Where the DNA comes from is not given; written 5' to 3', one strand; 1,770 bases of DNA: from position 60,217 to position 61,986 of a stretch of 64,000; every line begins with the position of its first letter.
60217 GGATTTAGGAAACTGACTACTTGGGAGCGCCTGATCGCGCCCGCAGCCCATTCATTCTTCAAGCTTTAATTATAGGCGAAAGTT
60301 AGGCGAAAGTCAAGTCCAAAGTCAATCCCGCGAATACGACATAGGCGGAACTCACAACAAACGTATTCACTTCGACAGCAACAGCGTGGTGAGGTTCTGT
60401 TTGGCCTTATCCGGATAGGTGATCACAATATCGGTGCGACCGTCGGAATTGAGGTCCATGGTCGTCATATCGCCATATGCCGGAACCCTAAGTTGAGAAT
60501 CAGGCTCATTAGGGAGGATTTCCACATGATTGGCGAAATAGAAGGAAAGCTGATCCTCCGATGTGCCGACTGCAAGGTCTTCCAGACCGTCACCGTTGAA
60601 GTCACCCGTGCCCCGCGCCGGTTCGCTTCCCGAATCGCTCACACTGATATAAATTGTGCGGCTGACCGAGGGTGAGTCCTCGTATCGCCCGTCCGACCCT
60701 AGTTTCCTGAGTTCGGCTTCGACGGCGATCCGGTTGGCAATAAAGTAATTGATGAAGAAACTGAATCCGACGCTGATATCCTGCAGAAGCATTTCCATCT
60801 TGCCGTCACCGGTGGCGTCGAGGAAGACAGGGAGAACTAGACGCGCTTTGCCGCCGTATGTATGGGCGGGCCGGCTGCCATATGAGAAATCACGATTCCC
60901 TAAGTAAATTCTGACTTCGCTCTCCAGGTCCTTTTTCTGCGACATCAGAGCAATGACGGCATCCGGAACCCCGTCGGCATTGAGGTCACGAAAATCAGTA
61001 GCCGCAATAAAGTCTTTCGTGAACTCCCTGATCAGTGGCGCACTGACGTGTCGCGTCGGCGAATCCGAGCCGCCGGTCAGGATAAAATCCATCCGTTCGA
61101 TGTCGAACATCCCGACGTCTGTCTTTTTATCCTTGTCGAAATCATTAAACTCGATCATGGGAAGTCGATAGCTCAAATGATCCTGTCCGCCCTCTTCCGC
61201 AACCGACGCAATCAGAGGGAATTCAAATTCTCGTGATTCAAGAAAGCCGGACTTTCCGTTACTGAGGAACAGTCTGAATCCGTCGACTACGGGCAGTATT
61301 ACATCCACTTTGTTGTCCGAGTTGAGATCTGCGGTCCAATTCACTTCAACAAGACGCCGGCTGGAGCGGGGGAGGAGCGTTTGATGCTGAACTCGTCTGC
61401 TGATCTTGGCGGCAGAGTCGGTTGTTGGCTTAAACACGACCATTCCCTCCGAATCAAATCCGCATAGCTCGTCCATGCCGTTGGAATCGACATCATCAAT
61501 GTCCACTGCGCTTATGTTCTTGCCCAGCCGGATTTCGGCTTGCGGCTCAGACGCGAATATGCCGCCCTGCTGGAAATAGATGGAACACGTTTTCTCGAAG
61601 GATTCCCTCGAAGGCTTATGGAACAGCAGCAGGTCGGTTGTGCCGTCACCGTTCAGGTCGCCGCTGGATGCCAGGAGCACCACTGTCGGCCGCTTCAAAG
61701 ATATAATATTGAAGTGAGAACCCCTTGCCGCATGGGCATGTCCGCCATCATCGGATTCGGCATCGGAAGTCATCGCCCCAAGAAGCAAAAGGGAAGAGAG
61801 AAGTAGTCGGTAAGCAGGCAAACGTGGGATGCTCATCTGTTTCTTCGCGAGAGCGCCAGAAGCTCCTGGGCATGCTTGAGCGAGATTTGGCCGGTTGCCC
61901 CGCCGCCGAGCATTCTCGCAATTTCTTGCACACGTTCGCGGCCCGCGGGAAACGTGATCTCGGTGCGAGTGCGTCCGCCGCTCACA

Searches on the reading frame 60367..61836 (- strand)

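Call 48: search_protein_families(library=pfam, proteins=[window:60367-61836:-], max_evalue=0.00001)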
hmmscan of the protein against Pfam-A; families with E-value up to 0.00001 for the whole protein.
window:60367-61836:- (489 aa): 2 families
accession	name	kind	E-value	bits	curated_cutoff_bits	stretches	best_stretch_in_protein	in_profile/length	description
PF13517.12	FG-GAP_3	-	1.2e-26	93.5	26.9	1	284-350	1-60/61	FG-GAP-like repeat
PF01839.29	FG-GAP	-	2.6e-11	43.6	22.1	0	410-425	7-22/37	FG-GAP repeat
